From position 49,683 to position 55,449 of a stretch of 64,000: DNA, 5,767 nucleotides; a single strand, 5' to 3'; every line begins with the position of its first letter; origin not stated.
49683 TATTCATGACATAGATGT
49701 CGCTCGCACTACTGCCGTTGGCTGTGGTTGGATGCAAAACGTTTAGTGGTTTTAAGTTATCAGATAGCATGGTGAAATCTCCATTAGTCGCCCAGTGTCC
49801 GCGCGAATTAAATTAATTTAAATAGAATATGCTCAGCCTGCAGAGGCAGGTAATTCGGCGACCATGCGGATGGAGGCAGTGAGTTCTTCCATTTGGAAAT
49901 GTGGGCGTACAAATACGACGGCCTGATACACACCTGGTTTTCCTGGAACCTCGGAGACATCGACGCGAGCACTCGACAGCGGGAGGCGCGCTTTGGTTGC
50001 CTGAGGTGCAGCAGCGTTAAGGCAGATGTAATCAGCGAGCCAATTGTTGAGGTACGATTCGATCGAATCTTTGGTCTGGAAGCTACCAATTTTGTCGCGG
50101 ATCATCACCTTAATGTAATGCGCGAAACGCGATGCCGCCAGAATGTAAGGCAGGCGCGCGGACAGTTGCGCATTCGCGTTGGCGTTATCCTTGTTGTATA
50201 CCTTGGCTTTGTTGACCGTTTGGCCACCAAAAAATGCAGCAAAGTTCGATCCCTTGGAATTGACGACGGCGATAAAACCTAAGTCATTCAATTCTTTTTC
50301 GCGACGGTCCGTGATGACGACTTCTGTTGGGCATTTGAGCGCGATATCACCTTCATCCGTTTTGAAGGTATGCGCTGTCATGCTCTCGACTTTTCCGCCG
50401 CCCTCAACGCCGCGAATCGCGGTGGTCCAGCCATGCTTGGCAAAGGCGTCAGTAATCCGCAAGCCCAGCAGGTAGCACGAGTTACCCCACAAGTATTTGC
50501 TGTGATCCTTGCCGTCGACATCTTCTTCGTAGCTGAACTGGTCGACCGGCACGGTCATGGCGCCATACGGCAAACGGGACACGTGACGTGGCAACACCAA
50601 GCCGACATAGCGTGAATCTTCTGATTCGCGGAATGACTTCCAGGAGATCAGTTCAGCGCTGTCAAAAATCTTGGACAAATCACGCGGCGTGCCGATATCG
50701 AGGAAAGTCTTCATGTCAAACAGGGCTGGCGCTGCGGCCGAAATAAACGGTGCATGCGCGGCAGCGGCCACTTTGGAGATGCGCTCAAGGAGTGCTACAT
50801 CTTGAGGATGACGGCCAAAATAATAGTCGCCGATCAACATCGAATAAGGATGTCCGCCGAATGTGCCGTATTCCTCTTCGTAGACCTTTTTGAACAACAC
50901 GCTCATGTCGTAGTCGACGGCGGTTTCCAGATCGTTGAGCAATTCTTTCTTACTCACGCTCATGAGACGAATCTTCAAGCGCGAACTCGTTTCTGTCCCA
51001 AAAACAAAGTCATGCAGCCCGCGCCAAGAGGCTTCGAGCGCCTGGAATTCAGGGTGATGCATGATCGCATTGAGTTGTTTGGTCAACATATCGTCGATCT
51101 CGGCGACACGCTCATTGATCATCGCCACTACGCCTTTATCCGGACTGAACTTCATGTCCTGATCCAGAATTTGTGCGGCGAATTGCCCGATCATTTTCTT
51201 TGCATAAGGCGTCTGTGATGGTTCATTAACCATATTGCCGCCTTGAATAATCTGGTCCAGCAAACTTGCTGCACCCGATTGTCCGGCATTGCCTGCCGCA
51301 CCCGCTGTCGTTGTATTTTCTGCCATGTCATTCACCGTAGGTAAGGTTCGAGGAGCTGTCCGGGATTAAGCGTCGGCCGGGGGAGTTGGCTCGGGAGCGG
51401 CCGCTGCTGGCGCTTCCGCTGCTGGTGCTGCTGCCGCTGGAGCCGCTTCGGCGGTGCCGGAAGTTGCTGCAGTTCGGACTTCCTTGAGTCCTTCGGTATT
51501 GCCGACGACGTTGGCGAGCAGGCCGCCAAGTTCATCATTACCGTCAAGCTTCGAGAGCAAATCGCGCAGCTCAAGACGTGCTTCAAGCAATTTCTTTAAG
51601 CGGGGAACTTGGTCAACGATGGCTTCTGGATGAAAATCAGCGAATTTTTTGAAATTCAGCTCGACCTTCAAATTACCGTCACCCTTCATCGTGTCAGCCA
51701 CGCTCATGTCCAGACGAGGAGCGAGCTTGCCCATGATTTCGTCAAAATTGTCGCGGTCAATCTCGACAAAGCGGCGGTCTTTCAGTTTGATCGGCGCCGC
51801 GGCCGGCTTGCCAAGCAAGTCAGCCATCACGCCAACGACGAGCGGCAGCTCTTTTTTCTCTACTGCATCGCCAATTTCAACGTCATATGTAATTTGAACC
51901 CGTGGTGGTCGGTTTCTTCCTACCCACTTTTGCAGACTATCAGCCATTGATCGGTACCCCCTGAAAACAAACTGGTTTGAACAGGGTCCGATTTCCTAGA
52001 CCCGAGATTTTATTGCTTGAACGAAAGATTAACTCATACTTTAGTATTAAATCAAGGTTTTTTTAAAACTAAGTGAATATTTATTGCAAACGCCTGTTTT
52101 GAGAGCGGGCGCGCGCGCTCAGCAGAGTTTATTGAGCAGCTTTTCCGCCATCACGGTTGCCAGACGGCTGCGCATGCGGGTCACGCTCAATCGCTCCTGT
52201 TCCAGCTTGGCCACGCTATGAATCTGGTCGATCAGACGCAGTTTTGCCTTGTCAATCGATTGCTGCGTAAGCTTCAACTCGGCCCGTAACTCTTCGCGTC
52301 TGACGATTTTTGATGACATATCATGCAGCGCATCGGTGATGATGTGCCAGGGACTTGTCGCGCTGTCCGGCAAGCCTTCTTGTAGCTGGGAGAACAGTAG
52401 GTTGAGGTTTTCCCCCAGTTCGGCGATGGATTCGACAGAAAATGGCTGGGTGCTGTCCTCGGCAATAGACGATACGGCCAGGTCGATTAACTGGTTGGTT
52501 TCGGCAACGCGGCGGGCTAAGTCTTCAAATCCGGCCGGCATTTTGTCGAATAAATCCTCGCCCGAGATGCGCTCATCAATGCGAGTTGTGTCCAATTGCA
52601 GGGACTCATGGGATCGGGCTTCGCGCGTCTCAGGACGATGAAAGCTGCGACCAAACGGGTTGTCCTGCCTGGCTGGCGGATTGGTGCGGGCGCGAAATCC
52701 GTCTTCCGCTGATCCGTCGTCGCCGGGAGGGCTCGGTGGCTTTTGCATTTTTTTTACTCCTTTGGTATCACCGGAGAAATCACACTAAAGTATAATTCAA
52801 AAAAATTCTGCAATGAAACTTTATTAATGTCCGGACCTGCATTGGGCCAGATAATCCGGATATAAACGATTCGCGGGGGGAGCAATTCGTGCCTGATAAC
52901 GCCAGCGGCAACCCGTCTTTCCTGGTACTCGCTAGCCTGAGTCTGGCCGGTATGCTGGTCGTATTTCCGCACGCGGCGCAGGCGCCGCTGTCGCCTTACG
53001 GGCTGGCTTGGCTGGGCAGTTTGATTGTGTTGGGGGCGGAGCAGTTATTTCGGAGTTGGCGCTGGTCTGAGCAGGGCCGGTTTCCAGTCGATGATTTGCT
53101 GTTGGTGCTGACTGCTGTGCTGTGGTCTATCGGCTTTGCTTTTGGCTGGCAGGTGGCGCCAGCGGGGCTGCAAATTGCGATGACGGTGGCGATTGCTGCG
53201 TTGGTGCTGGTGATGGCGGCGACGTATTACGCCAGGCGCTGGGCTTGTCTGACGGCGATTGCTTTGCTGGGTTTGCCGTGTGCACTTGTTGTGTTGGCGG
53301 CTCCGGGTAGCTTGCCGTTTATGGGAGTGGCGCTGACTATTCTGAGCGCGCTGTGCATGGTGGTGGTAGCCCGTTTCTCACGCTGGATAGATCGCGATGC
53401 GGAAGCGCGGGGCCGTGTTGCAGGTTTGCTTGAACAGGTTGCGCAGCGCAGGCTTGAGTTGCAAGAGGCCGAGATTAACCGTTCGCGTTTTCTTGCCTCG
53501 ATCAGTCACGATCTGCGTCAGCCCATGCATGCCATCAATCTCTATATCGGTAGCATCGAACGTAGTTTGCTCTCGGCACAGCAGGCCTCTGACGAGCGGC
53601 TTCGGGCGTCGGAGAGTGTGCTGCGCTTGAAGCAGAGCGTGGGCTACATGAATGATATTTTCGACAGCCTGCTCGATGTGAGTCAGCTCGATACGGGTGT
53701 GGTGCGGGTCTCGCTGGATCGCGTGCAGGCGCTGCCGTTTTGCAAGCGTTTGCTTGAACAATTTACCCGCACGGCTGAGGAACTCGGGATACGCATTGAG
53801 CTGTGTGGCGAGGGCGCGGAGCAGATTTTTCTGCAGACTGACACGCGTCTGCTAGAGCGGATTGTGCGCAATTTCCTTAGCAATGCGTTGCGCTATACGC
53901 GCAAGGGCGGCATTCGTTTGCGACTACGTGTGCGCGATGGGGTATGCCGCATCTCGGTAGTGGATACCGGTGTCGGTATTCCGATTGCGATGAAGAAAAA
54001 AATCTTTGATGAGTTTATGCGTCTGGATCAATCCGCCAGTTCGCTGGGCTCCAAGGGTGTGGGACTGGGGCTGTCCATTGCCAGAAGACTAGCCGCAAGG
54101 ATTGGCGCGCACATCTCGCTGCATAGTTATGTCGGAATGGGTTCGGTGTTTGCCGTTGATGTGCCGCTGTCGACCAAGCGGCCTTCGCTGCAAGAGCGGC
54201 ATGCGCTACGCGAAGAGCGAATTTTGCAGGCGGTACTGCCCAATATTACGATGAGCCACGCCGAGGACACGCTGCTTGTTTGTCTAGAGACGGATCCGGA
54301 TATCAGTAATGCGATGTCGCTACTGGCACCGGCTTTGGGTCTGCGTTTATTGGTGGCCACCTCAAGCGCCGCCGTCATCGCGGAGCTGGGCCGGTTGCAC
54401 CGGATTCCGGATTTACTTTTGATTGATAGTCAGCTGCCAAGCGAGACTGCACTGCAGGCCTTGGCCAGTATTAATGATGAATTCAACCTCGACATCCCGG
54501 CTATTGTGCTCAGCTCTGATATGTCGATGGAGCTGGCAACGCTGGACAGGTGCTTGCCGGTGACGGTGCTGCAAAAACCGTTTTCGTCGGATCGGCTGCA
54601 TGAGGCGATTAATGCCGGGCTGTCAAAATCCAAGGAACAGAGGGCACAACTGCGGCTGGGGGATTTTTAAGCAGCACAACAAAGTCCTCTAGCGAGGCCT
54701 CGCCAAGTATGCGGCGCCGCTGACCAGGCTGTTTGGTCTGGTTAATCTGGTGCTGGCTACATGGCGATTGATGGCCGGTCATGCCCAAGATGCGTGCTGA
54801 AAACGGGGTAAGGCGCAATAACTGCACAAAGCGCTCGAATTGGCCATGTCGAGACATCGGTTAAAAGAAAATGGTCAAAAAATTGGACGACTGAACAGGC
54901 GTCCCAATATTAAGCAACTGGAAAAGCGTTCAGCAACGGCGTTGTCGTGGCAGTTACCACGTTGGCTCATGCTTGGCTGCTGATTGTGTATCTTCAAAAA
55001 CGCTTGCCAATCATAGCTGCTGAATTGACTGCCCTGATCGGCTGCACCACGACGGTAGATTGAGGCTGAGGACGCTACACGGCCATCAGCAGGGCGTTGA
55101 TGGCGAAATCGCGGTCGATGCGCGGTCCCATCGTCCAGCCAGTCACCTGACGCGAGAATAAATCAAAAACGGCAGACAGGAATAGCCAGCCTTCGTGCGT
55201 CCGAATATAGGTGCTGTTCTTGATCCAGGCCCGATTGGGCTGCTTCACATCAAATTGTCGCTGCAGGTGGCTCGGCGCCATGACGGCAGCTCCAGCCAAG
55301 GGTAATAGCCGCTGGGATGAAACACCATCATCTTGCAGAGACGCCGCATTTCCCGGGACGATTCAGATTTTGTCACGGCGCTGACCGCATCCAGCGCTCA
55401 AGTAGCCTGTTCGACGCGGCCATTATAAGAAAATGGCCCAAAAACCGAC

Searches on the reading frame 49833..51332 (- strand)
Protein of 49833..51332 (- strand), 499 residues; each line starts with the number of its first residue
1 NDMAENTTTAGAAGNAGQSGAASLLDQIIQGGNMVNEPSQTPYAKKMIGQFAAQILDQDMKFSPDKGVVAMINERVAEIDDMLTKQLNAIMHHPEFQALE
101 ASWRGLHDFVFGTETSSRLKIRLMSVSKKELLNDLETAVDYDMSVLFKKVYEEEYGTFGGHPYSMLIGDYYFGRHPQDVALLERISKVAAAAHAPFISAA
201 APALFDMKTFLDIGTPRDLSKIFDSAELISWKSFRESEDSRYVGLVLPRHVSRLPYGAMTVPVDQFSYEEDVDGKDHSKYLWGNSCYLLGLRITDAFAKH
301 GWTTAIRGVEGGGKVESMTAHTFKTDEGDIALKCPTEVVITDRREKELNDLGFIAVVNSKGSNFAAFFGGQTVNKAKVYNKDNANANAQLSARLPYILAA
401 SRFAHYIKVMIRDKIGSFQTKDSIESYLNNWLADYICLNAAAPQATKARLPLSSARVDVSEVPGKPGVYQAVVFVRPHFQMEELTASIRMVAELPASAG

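Call 9: search_protein_families(library=pfam, proteins=[window:49833-51332:-], max_evalue=0.00001)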
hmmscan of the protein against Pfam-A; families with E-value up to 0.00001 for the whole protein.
window:49833-51332:- (499 aa): 2 families
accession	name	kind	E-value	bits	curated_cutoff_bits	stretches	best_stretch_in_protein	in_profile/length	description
PF05943.17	VipB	-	5.1e-129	430.1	27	1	74-373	2-300/301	EvpB/VC_A0108, tail sheath N-terminal domain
PF18945.5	VipB_2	-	4.6e-44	149.6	27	1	384-494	2-112/112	EvpB/VC_A0108, tail sheath gpW/gp25-like domain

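Call 79: search_dna_similar(query=window:49833-51332:-, collection=plasmids, mode=protein, max_rows=12)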
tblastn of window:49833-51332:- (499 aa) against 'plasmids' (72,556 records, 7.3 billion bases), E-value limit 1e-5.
Records with a match: 583; places in all: 704; records where one place covers at least 80% of the query: 565.
Best place of each record, by identity: 60-80% 12; <60% 571.
By first word of the organism name: Ralstonia 126; Rhizobium 94; Escherichia 79; Campylobacter 38; Cronobacter 21; Leisingera 18; Pantoea 15; Vibrio 15; Burkholderia 14; Enterobacter 13; and 56 more.
By predicted mobility (MOB-suite, as given by PLSDB): non-mobilizable 281; conjugative 164; mobilizable 138.
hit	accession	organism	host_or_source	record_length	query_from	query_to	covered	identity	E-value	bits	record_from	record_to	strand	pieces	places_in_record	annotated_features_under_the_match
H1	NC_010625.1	Paraburkholderia phymatum STM815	-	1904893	24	499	95%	74.8%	0e+0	740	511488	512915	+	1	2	record has no annotation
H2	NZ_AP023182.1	Paraburkholderia sp. PGU19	Physopelta gutta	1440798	24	495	95%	74.6%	0e+0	735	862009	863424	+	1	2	record has no annotation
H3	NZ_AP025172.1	Cupriavidus sp. P-10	-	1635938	24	495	95%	73.3%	0e+0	729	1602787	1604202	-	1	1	none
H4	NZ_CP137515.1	Pseudomonas aeruginosa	Homo sapiens,Bacterial culture sample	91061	24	495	95%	65.0%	0e+0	629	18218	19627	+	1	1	tssC: type VI secretion system contractile sheath large subunit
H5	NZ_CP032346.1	Azospirillum brasilense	soil sample,Agricultural field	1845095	24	496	95%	62.2%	0e+0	601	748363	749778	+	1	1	record has no annotation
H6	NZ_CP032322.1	Azospirillum argentinense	soil sample,Agricultural field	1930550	24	496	95%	62.2%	0e+0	600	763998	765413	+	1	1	record has no annotation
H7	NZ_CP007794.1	Azospirillum argentinense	Triticum aestivum L.,Root,wheat ...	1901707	24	496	95%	62.2%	0e+0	599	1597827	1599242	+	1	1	record has no annotation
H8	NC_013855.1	Azospirillum sp. B510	-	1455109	24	496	95%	61.9%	0e+0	607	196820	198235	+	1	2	record has no annotation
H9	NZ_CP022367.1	Azospirillum sp. TSH58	single cell,paddy soils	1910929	24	496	95%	61.9%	0e+0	600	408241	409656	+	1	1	record has no annotation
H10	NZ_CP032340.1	Azospirillum brasilense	soil sample,Agricultural field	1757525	24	494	94%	61.8%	0e+0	594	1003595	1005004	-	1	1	none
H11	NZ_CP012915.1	Azospirillum brasilense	Digitaria eriantha,microbe,root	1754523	24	494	94%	61.8%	0e+0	594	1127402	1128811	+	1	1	none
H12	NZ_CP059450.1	Azospirillum brasilense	Prokaryotes,soil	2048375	24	494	94%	61.8%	0e+0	594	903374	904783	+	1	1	none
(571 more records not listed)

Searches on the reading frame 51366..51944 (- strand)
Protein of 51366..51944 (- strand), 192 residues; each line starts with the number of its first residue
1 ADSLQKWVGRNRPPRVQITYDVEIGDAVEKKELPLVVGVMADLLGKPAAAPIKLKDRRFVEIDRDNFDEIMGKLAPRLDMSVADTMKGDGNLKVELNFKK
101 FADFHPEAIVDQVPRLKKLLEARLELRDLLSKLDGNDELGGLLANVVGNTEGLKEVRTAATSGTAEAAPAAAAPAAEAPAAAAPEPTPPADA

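Call 9: search_protein_families(library=pfam, proteins=[window:51366-51944:-], max_evalue=0.00001)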
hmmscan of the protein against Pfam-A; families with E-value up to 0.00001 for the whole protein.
window:51366-51944:- (192 aa): 1 family
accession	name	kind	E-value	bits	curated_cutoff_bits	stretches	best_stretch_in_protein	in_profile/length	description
PF05591.17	T6SS_VipA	-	2.9e-53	180.2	24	1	10-158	3-152/155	Type VI secretion system, VipA, VC_A0107 or Hcp2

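Call 26: list_cluster_members(proteins=[window:51366-51944:-, window:49216-49767:-, window:46929-48692:-, window:52889-54667:+, window:55678-58545:+, window:61372-62781:-, window:1789-3387:+, window:4282-7389:-])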
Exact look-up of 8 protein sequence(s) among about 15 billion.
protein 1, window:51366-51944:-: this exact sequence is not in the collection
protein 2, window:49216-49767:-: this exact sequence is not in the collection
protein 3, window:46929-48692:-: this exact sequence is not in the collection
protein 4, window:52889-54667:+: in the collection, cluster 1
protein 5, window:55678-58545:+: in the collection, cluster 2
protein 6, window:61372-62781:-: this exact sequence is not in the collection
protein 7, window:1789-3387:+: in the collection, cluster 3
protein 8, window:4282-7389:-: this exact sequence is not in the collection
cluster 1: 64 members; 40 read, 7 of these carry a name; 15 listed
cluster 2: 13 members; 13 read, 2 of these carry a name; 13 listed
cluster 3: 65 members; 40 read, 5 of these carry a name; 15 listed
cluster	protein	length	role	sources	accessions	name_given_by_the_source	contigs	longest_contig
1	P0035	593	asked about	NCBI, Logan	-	-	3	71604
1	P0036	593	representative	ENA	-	-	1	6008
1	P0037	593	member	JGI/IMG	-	signal transduction histidine kinase/CheY-like chemotaxis protein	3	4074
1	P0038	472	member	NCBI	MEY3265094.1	MAG: hypothetical protein RL717_2571, partial [Pseudomonadota bacterium]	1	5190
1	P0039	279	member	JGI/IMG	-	CheY-like chemotaxis protein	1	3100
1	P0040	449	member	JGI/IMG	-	-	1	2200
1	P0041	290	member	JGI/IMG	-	signal transduction histidine kinase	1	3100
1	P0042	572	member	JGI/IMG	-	signal transduction histidine kinase/CheY-like chemotaxis protein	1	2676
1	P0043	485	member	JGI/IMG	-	signal transduction histidine kinase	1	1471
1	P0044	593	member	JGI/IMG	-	signal transduction histidine kinase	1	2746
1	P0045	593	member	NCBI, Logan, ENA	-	-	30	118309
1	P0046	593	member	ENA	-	-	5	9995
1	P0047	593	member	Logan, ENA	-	-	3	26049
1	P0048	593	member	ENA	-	-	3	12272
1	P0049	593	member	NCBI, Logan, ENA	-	-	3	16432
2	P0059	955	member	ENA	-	-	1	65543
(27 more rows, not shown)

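Call 75: find_encoding_contigs(protein=P0045, flank=8000, max_places=10)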
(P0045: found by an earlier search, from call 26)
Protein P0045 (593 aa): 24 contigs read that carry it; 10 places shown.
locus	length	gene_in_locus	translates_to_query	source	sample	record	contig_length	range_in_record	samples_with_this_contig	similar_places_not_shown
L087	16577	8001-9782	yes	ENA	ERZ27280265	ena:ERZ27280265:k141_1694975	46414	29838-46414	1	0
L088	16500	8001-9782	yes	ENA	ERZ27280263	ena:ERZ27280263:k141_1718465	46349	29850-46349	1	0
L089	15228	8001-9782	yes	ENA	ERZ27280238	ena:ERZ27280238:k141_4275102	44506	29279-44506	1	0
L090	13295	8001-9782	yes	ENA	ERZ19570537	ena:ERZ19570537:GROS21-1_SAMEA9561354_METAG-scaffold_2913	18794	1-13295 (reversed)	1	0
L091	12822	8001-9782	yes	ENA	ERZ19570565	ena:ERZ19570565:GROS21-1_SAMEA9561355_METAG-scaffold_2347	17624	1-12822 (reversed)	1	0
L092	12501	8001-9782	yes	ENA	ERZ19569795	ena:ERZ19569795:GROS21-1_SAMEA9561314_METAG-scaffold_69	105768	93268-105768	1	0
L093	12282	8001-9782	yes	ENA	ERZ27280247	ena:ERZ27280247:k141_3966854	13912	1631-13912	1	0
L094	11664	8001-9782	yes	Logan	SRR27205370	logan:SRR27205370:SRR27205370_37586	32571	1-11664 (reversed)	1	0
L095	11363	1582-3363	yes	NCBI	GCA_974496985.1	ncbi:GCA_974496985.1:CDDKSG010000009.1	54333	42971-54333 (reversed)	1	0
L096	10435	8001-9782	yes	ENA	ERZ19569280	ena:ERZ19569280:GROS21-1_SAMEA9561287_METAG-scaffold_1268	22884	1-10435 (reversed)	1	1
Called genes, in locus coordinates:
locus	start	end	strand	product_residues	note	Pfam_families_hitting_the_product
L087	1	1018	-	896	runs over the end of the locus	PF02861:Clp_N, PF13191:AAA_16 (weak), PF23569:NBD_SMAX1 (weak), PF00004:AAA, PF17871:AAA_lid_9, PF07724:AAA_2, PF07728:AAA_5, PF10431:ClpB_D2-small, +2 more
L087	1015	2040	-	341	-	PF06996:T6SS_TssG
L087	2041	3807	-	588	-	PF05947:T6SS_TssF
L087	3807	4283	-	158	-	PF04965:GPW_gp25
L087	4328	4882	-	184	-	PF05638:T6SS_HCP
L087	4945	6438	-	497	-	PF05943:VipB, PF18945:VipB_2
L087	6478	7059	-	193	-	PF05591:T6SS_VipA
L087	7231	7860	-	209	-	-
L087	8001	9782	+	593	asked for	PF00512:HisKA, PF02518:HATPase_c, PF00072:Response_reg (weak)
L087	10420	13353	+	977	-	PF00648:Peptidase_C2, PF00353:HemolysinCabind (weak), PF13946:DUF4214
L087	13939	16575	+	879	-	?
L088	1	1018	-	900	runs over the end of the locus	PF02861:Clp_N, PF13191:AAA_16 (weak), PF23569:NBD_SMAX1 (weak), PF00004:AAA, PF17871:AAA_lid_9, PF07724:AAA_2, PF07728:AAA_5, PF10431:ClpB_D2-small, +2 more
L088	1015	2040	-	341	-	PF06996:T6SS_TssG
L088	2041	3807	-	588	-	PF05947:T6SS_TssF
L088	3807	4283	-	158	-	PF04965:GPW_gp25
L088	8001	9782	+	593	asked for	PF00512:HisKA, PF02518:HATPase_c, PF00072:Response_reg (weak)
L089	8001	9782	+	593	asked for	PF00512:HisKA, PF02518:HATPase_c, PF00072:Response_reg (weak)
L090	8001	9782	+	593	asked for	PF00512:HisKA, PF02518:HATPase_c, PF00072:Response_reg (weak)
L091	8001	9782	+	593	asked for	PF00512:HisKA, PF02518:HATPase_c, PF00072:Response_reg (weak)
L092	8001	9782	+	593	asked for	PF00512:HisKA, PF02518:HATPase_c, PF00072:Response_reg (weak)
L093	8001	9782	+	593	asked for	PF00512:HisKA, PF02518:HATPase_c, PF00072:Response_reg (weak)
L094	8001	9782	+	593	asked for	PF00512:HisKA, PF02518:HATPase_c, PF00072:Response_reg (weak)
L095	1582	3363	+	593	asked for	PF00512:HisKA, PF02518:HATPase_c, PF00072:Response_reg (weak)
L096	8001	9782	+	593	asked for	PF00512:HisKA, PF02518:HATPase_c, PF00072:Response_reg (weak)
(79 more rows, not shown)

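Call 83: find_encoding_contigs(protein=P0059, flank=10000, max_places=3)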
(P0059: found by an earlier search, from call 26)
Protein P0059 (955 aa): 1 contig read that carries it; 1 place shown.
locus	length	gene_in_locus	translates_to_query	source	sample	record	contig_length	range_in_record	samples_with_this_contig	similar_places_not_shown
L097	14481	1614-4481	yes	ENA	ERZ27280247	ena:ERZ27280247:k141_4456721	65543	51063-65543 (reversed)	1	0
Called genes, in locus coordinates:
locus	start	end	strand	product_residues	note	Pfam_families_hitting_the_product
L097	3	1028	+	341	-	?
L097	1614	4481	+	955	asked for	PF00648:Peptidase_C2, PF13946:DUF4214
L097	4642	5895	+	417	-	PF23310:TPR_27 (faint), PF08238:Sel1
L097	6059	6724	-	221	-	PF00072:Response_reg, PF00196:GerE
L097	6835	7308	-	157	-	-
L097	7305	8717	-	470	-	-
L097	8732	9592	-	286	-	-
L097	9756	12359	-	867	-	PF18921:Cyanophycin_syn, PF02786:CPSase_L_D2, PF08443:RimK (faint), PF13549:ATP-grasp_5 (weak), PF08245:Mur_ligase_M, PF02875:Mur_ligase_C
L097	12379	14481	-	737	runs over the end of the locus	PF18921:Cyanophycin_syn, PF08443:RimK (weak), PF13549:ATP-grasp_5 (weak), PF02222:ATP-grasp (weak)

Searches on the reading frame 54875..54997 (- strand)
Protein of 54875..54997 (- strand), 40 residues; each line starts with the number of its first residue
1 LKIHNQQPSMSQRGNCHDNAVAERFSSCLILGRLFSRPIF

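Call 53: search_protein_families(library=pfam, proteins=[window:54875-54997:-], max_evalue=1)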
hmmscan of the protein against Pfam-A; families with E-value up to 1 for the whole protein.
window:54875-54997:- (40 aa): 1 family
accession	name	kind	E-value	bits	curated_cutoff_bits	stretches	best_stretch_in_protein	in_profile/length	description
PF13683.12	rve_3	-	0.016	15.4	26.5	1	7-27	4-24/67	Integrase core domain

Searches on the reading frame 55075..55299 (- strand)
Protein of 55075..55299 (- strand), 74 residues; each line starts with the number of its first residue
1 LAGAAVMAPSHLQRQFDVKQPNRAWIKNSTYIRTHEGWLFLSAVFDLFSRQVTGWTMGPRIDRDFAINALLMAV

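Call 53: search_protein_families(library=pfam, proteins=[window:55075-55299:-], max_evalue=1)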
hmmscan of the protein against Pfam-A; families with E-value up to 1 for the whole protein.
window:55075-55299:- (74 aa): 1 family
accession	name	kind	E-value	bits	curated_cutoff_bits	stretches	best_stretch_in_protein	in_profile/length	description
PF00665.32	rve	-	9.7e-07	29.4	32.6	1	19-74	2-59/102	Integrase core domain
